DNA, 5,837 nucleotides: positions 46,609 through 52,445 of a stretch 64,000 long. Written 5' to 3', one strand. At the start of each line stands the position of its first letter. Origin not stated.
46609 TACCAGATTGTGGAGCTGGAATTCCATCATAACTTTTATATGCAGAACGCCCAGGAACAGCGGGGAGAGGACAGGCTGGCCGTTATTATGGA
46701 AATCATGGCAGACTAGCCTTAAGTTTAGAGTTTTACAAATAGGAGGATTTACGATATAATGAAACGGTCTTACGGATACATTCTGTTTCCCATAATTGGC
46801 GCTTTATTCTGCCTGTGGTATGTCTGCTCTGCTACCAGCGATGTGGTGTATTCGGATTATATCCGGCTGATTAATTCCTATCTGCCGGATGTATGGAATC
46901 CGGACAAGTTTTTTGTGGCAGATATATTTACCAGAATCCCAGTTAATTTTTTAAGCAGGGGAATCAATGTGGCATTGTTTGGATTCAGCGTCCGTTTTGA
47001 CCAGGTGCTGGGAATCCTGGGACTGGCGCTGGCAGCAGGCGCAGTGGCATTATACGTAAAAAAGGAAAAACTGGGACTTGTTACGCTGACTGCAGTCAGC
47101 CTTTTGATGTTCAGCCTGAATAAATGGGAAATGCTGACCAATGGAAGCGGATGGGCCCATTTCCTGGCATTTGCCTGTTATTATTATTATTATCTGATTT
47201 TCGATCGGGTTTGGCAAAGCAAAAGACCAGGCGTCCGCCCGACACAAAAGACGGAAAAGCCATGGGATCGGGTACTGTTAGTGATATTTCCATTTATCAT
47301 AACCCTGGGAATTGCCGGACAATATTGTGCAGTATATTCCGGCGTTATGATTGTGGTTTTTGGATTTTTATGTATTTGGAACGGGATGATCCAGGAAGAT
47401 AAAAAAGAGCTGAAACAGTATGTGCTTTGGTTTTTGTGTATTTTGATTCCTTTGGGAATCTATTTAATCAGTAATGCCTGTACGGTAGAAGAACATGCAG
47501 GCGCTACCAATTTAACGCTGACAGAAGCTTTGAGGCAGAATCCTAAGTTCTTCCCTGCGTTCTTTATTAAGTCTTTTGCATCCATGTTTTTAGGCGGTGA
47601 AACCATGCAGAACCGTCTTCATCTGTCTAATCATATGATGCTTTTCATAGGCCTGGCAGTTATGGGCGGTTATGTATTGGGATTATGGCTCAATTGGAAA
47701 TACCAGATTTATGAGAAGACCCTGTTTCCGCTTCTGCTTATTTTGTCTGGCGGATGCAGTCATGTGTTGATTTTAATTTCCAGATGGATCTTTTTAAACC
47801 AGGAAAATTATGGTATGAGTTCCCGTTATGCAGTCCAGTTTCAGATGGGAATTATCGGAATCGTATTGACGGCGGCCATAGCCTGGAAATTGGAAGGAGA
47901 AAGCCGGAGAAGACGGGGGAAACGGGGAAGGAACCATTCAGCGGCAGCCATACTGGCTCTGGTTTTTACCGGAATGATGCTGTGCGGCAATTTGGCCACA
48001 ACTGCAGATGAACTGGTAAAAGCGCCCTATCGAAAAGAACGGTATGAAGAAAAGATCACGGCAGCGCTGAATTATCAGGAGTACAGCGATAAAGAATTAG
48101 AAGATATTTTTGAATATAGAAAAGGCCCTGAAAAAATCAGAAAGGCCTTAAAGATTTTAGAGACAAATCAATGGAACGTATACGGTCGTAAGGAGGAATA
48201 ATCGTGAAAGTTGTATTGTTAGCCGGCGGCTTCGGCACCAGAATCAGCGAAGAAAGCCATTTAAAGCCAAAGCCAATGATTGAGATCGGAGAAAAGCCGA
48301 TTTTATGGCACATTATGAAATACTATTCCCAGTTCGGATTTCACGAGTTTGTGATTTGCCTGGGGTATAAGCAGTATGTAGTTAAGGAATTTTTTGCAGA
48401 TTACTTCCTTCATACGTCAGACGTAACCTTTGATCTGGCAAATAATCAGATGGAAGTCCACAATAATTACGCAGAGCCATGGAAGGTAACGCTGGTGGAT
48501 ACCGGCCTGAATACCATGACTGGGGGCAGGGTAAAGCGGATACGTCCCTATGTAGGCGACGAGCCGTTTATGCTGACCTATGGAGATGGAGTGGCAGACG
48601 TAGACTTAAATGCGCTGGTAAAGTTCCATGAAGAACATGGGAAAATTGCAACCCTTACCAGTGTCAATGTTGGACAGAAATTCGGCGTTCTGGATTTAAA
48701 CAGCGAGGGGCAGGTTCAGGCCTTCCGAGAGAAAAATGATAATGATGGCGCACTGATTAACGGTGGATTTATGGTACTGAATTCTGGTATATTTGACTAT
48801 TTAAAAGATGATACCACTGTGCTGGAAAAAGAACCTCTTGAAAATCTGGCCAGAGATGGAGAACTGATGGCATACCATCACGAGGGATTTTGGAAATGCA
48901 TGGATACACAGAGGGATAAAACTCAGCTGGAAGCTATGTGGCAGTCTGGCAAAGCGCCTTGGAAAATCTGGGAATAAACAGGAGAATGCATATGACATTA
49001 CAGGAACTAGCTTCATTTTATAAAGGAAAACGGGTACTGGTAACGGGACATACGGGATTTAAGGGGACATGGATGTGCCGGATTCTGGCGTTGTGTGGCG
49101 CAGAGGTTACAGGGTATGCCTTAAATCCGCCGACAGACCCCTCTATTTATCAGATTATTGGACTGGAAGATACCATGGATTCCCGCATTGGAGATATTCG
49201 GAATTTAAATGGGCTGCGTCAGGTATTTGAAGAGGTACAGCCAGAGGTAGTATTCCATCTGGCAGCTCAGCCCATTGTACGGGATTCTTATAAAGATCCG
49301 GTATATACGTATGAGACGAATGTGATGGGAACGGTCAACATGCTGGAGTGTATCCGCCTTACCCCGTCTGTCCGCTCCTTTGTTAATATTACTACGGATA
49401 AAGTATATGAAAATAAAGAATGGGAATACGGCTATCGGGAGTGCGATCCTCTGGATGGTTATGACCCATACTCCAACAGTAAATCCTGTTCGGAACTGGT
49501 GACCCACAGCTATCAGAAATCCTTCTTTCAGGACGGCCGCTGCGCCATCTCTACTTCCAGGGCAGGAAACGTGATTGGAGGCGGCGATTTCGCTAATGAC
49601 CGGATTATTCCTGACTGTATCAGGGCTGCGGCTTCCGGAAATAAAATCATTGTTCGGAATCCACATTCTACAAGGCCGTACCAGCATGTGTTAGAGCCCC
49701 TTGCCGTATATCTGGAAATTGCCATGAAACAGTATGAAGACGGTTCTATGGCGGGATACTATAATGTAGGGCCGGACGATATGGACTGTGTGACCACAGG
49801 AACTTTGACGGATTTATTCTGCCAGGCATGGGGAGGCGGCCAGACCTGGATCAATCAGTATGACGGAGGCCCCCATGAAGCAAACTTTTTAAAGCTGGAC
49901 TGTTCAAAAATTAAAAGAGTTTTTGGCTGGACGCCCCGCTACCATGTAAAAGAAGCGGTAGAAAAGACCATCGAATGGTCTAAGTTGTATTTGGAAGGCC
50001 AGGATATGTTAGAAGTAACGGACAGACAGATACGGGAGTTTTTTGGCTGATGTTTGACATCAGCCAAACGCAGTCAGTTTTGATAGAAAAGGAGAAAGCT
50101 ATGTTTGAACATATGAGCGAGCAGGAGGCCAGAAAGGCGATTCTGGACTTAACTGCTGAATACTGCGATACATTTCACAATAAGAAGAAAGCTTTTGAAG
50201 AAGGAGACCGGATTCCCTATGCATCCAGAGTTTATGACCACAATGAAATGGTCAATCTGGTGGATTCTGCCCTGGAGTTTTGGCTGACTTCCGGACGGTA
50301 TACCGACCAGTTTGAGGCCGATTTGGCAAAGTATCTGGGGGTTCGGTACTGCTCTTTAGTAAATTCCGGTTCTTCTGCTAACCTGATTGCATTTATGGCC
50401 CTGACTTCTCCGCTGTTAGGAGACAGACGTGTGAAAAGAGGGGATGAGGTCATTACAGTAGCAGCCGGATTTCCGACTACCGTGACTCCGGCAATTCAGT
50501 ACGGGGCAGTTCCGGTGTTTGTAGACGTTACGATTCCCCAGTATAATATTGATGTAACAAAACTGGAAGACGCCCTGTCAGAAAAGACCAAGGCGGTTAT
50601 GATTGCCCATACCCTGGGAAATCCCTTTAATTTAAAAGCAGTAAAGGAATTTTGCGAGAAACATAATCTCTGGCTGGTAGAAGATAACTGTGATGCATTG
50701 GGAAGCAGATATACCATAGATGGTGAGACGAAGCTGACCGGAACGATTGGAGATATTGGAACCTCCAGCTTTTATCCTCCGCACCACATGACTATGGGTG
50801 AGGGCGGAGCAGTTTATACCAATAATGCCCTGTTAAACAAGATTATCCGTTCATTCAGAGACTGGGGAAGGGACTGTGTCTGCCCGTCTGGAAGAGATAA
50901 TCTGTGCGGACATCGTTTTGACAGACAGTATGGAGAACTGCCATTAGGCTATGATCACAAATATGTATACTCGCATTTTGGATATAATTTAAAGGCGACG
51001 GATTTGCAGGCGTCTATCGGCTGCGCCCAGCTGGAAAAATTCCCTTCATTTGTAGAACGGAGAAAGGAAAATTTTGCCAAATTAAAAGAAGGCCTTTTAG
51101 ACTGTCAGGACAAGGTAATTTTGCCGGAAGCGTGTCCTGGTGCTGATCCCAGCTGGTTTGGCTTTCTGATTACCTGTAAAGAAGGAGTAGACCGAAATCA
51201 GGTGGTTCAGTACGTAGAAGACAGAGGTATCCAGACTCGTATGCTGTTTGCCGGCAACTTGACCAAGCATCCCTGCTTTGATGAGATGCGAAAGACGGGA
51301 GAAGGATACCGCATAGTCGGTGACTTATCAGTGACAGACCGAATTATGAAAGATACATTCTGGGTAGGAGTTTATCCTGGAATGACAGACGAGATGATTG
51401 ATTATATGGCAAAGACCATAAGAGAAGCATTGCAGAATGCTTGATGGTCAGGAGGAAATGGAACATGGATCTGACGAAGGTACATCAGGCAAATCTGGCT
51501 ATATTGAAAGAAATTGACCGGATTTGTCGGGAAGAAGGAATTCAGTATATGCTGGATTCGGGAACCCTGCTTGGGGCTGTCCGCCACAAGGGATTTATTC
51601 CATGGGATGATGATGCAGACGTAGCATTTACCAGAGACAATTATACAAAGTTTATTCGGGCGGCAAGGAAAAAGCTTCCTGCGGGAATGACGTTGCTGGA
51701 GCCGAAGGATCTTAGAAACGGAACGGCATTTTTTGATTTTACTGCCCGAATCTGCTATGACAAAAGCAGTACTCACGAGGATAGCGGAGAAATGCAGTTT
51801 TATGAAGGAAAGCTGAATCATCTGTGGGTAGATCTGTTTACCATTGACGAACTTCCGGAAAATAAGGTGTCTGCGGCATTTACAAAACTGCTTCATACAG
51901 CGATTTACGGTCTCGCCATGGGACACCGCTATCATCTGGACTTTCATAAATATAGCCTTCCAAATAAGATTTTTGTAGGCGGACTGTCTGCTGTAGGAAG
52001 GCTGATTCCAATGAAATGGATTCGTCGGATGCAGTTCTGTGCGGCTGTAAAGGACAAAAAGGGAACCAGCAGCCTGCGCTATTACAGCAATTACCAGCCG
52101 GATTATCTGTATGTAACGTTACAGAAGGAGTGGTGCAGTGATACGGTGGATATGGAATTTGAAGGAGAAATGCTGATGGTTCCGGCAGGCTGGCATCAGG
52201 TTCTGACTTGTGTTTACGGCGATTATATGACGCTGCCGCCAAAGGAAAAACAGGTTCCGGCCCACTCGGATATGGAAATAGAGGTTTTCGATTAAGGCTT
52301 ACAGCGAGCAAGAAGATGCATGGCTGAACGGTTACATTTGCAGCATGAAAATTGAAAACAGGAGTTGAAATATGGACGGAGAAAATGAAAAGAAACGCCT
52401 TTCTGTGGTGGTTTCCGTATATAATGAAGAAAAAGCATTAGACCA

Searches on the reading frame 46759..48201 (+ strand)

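Call 8: search_protein_families(library=pfam, proteins=[window:46759-48201:+], max_evalue=0.0001)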
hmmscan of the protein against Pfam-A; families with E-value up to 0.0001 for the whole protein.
window:46759-48201:+ (480 aa): 0 families

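Call 45: search_protein_families(library=pfam, proteins=[window:46759-48201:+], max_evalue=0.1)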
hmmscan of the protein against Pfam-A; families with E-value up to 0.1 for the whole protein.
window:46759-48201:+ (480 aa): 2 families
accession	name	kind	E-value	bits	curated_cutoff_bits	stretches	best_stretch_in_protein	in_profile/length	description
PF00746.26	Gram_pos_anchor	-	0.069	13.6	20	1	83-104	19-40/43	LPXTG cell wall anchor motif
PF09843.14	DUF2070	-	0.077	11.7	30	0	242-455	37-213/561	Predicted membrane protein (DUF2070)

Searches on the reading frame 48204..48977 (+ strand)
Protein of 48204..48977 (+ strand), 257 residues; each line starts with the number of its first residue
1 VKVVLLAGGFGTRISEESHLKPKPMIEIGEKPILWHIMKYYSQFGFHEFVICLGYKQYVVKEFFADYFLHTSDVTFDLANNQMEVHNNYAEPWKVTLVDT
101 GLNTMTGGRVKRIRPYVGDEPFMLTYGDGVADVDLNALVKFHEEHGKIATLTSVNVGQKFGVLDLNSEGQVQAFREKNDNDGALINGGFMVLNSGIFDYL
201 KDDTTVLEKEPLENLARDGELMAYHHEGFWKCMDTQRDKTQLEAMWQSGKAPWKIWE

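Call 8: search_protein_families(library=pfam, proteins=[window:48204-48977:+], max_evalue=0.0001)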
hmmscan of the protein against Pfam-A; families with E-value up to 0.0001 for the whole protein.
window:48204-48977:+ (257 aa): 2 families
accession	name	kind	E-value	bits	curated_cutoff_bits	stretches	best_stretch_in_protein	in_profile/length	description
PF00483.29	NTP_transferase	-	2.4e-18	67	21.2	1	2-209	1-197/245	Nucleotidyl transferase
PF12804.13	NTP_transf_3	-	4.6e-06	27.3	27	1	3-58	1-51/160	MobA-like NTP transferase domain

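Call 71: search_protein_families(library=ncbifam, proteins=[window:48204-48977:+], max_evalue=1e-10)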
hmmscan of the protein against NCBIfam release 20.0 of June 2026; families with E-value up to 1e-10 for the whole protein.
window:48204-48977:+ (257 aa): 9 families
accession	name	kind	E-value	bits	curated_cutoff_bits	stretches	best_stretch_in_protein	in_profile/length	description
TIGR02623.1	G1P_cyt_trans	equivalog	1.7e-122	407.8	300.25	1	1-256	1-255/255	glucose-1-phosphate cytidylyltransferase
TIGR03992.1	Arch_glmU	subfamily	1e-23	83.8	292.1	1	1-76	1-76/393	bifunctional sugar-1-phosphate nucleotidylyltransferase/acetyltransferase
NF049965.1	GlMnHpPGnyltfHddC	equivalog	1.8e-23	83.3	300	1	1-80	1-79/221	D-glycero-D-manno-heptose 1-phosphate guanosyltransferase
NF052502.1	man1P_GTase_Rv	exception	2.2e-21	76.1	440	1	2-241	2-225/352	mannose-1-phosphate guanylyltransferase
NF041313.1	UDPGP_AglF_Halo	equivalog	7.7e-21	74.6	400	1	1-69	1-69/234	UTP--glucose-1-phosphate uridylyltransferase AglF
NF041173.1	Sug_nt_acttase_Thmprot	equivalog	1.7e-15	56.9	600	1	1-202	1-178/405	bifunctional sugar-1-phosphate nucleotidylyltransferase/acetyltransferase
NF045761.1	NAMPUrTaseMurU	equivalog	7.2e-15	55.5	250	1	1-243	1-224/226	N-acetylmuramate alpha-1-phosphate uridylyltransferase MurU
TIGR01208.1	rmlA_long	equivalog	1.2e-11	44.1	320.25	0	2-181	1-162/353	glucose-1-phosphate thymidylyltransferase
TIGR01099.1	galU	equivalog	2.4e-11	43.7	326.8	1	1-203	2-217/261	UTP--glucose-1-phosphate uridylyltransferase GalU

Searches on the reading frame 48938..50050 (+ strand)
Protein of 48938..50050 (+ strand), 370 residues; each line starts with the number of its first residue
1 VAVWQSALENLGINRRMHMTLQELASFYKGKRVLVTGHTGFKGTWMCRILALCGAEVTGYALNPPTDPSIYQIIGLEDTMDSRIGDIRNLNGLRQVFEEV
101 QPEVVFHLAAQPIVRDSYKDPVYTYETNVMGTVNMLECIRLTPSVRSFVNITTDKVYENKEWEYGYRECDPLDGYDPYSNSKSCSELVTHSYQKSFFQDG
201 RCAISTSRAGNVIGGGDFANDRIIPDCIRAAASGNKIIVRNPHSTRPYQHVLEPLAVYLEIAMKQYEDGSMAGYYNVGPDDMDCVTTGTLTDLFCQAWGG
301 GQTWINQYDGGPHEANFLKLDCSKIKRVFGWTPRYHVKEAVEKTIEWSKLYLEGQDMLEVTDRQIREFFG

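Call 9: search_protein_families(library=pfam, proteins=[window:48938-50050:+], max_evalue=0.0001)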
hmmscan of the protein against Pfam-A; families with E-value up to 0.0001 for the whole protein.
window:48938-50050:+ (370 aa): 5 families
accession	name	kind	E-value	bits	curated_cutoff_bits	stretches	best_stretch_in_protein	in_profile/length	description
PF16363.11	GDP_Man_Dehyd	-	1.3e-38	133.7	27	1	34-344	1-332/332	GDP-mannose 4,6 dehydratase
PF01370.27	Epimerase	-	2.9e-31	109.1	20.9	1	33-278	1-240/240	NAD dependent epimerase/dehydratase family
PF02719.21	Polysacc_synt_2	-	3.8e-15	56.3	20.2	1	33-248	1-203/293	Polysaccharide biosynthesis protein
PF04321.23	RmlD_sub_bind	-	1.7e-08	34.3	27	1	32-193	2-140/287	RmlD substrate binding domain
PF01073.25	3Beta_HSD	-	4.7e-07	29.5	22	1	34-224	1-193/280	3-beta hydroxysteroid dehydrogenase/isomerase family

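Call 71: search_protein_families(library=ncbifam, proteins=[window:48938-50050:+], max_evalue=1e-10)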
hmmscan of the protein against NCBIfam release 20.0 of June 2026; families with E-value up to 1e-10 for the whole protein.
window:48938-50050:+ (370 aa): 8 families
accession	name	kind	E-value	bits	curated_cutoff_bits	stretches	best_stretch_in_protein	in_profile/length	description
TIGR02622.1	CDP_4_6_dhtase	equivalog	3.7e-132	440.7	278.45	1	27-368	1-351/352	CDP-glucose 4,6-dehydratase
TIGR01181.1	dTDP_gluc_dehyt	equivalog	2.4e-32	112.3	365.1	1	32-348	1-311/321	dTDP-glucose 4,6-dehydratase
TIGR01179.1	galE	equivalog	3.9e-22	78.5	262.3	1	32-195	1-162/332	UDP-glucose 4-epimerase GalE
TIGR04180.1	EDH_00030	hypoth_equivalog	2e-21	76.4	475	1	33-270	1-233/297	NAD-dependent 4,6-dehydratase LegB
TIGR01472.1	gmd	equivalog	1.7e-16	60.4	415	1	32-196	2-173/342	GDP-mannose 4,6-dehydratase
NF007582.0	PRK10217.1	equivalog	2.6e-16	59.7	698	1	31-348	2-331/355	dTDP-glucose 4,6-dehydratase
NF007490.0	PRK10084.1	subfamily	1.8e-13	50.2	649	1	80-355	52-338/361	dTDP-glucose 4,6-dehydratase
NF007956.0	PRK10675.1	subfamily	4.5e-12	45.7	394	0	32-195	2-166/338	UDP-glucose 4-epimerase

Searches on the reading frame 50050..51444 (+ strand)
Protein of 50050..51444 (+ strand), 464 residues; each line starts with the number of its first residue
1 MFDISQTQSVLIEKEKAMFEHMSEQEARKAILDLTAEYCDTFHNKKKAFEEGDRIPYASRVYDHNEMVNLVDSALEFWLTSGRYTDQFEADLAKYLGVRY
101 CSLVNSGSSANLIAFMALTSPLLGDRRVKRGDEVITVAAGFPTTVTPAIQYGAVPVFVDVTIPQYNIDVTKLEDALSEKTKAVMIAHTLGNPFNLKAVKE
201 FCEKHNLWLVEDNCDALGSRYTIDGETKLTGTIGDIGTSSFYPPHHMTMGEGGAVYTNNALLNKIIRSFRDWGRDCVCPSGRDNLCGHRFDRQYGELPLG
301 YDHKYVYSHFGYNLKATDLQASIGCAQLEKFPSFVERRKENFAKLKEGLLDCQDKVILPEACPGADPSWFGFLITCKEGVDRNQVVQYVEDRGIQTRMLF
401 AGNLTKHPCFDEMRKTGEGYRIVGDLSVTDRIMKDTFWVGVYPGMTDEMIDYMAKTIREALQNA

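Call 9: search_protein_families(library=pfam, proteins=[window:50050-51444:+], max_evalue=0.0001)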
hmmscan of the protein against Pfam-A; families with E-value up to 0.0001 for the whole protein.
window:50050-51444:+ (464 aa): 3 families
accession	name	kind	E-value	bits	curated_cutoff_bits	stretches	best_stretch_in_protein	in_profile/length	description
PF01041.23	DegT_DnrJ_EryC1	-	5.2e-87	292.8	19.8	1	65-457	5-359/360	DegT/DnrJ/EryC1/StrS aminotransferase family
PF01212.27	Beta_elim_lyase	-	1.3e-05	25.1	27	1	85-214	34-170/288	Beta-eliminating lyase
PF00155.27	Aminotran_1_2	-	1.8e-05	24.5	19.7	1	84-212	43-185/361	Aminotransferase class I and II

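Call 71: search_protein_families(library=ncbifam, proteins=[window:50050-51444:+], max_evalue=1e-10)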
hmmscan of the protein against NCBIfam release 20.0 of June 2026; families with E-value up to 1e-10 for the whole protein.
window:50050-51444:+ (464 aa): 7 families
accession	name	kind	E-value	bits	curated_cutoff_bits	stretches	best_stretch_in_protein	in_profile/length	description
NF011936.0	PRK15407.1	equivalog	4.4e-221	734.2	423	1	21-462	3-437/440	lipopolysaccharide biosynthesis protein RfbH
TIGR03588.1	PseC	equivalog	2.6e-52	178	423.5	1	55-460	2-379/380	UDP-4-amino-4,6-dideoxy-N-acetyl-beta-L-altrosamine transaminase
TIGR04181.1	NHT_00031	hypoth_equivalog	1.2e-49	169.1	420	2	69-268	15-219/359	LegC family aminotransferase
NF008687.0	PRK11706.1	equivalog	7.1e-38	130.3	375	1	55-264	2-200/375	dTDP-4-amino-4,6-dideoxygalactose transaminase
NF008658.2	PRK11658.1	equivalog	2.4e-33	115.3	631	1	56-460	6-376/379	UDP-4-amino-4-deoxy-L-arabinose aminotransferase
TIGR02379.1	ECA_wecE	subfamily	2.4e-27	95.7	434.85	1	81-397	29-318/376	dTDP-4-amino-4,6-dideoxy-D-glucose transaminase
TIGR04427.1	PLP_DesI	equivalog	2.7e-23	82.7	650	1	61-276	28-231/390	dTDP-4-dehydro-6-deoxyglucose aminotransferase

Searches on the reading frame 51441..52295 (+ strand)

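Call 9: search_protein_families(library=pfam, proteins=[window:51441-52295:+], max_evalue=0.0001)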
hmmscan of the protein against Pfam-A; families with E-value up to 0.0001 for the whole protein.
window:51441-52295:+ (284 aa): 1 family
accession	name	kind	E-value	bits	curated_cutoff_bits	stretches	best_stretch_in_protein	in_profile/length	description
PF04991.19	LicD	-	7.2e-33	115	22.6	1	29-260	1-227/227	LicD family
